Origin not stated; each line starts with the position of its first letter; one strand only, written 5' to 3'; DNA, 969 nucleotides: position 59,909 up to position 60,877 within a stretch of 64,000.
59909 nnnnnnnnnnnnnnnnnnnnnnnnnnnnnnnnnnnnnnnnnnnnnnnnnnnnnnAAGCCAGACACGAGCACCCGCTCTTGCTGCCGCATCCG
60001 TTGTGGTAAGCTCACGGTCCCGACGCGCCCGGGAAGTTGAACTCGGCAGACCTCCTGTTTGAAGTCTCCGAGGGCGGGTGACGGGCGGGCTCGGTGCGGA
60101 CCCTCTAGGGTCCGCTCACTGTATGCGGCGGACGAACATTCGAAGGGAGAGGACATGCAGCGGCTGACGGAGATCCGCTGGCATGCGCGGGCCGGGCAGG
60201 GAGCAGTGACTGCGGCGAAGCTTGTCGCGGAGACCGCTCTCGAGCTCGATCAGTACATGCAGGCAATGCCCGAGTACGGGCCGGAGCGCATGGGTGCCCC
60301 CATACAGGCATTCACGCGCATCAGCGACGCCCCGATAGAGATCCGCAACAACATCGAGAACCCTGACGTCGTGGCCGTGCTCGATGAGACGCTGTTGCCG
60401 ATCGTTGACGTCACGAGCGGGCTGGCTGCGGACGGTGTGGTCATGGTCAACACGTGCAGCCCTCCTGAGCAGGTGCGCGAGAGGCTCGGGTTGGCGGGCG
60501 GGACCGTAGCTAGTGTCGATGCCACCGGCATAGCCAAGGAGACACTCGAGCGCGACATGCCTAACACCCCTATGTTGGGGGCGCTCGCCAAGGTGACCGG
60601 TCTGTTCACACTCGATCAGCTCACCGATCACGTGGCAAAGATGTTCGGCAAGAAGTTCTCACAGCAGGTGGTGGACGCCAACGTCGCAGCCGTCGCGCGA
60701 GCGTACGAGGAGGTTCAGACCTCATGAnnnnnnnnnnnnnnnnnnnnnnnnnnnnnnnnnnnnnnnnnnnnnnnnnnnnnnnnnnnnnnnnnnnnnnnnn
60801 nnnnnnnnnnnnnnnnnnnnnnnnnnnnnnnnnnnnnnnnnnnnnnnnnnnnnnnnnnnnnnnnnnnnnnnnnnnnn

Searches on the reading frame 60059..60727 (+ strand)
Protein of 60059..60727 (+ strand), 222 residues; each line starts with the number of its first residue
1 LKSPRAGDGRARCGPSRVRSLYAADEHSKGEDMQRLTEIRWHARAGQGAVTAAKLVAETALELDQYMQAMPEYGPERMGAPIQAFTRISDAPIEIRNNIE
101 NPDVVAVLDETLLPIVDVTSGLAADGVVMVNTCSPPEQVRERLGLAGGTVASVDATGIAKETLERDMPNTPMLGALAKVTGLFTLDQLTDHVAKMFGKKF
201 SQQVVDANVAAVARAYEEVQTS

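Call 84: search_protein_families(library=pfam, proteins=[window:60059-60727:+], max_evalue=0.00001)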
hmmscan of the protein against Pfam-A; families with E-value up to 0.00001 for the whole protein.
window:60059-60727:+ (222 aa): 1 family
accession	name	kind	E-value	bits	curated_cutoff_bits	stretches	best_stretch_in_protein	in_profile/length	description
PF01558.24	POR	-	2.7e-38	132.3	27.4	1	45-217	1-173/173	Pyruvate ferredoxin/flavodoxin oxidoreductase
